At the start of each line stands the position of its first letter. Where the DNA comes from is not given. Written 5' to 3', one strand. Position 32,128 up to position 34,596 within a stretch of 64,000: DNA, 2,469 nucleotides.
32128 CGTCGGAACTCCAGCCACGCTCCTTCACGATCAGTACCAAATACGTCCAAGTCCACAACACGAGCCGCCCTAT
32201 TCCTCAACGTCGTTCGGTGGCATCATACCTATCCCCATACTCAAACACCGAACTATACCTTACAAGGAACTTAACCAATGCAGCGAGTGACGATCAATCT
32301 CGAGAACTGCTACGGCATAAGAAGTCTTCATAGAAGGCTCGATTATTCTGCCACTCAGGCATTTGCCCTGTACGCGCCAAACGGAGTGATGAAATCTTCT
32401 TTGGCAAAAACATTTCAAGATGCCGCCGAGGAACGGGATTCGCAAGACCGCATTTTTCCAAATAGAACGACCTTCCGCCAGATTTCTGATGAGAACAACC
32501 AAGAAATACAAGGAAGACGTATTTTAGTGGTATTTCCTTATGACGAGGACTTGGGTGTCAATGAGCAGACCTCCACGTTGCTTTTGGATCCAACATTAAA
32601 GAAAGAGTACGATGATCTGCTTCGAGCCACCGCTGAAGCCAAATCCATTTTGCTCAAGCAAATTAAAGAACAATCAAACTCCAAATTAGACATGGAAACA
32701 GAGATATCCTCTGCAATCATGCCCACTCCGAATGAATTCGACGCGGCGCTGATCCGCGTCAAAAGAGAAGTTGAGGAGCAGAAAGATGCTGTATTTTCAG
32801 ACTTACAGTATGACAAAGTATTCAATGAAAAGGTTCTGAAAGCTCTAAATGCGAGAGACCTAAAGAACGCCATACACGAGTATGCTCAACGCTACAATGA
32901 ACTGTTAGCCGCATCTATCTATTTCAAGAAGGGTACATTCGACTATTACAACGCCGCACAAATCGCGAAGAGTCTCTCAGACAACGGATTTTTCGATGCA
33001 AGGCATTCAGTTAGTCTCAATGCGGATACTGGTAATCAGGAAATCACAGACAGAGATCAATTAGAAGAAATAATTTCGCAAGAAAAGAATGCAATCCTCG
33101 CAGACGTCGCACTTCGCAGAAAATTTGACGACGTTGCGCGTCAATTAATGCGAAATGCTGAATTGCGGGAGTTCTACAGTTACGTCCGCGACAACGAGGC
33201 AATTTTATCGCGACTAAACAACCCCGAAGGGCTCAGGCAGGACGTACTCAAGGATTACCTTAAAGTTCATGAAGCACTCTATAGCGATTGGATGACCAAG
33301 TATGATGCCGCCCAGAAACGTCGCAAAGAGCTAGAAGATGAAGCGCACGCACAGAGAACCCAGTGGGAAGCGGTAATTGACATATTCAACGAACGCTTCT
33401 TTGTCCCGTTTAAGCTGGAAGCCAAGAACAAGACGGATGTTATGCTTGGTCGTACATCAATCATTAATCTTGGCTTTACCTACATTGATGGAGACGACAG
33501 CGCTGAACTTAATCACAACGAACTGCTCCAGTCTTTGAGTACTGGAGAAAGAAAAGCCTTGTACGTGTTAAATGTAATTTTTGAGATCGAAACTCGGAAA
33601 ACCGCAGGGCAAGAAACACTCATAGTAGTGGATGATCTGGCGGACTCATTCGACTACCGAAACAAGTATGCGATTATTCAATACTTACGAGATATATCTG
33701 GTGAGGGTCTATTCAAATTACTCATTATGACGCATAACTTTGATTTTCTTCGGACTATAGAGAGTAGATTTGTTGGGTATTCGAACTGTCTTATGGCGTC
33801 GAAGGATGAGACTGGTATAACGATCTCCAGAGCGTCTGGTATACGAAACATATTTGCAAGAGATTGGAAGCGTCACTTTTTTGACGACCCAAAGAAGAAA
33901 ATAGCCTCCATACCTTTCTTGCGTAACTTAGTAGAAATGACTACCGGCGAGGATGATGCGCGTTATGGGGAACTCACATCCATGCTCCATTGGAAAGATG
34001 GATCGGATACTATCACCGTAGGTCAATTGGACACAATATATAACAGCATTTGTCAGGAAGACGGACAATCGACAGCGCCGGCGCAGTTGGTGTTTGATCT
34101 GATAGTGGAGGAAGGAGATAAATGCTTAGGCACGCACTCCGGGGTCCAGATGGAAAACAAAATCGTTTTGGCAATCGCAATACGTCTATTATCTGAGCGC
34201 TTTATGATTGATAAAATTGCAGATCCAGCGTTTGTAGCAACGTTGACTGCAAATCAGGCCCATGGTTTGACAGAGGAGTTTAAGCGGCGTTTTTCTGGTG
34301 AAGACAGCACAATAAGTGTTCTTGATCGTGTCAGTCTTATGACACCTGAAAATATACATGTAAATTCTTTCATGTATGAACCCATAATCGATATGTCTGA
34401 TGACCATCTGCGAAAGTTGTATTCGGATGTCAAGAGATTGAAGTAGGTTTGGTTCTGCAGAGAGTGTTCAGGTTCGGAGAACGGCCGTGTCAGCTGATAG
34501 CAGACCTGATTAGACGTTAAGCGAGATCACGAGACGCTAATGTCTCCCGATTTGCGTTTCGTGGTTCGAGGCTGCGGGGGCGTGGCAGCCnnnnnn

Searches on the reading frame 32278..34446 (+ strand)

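Call 36: search_protein_families(library=pfam, proteins=[window:32278-34446:+], max_evalue=0.001)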
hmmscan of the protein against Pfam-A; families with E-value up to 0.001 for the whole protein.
window:32278-34446:+ (722 aa): 1 family
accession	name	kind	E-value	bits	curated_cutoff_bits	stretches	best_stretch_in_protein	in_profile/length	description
PF02463.25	SMC_N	-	0.00076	19.4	40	0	188-494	125-205/220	RecF/RecN/SMC N terminal domain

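Call 37: search_protein_families(library=padloc, proteins=[window:32278-34446:+], max_evalue=0.0001)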
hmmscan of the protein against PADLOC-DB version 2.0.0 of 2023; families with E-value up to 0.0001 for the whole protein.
window:32278-34446:+ (722 aa): 4 families
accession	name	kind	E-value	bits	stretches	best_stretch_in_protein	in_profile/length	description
PDLC05023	PDC-S46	-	2e-261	867.7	1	1-721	1-718/719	-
PDLC04889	PDC-S06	-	1.3e-12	45.1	1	414-580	412-578/693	-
PDLC04894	PDC-S06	-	9e-08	29.1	1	418-496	502-579/740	-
PDLC02914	ATPase-Toprim_I-B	-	1.3e-05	22.6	0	440-498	197-255/443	-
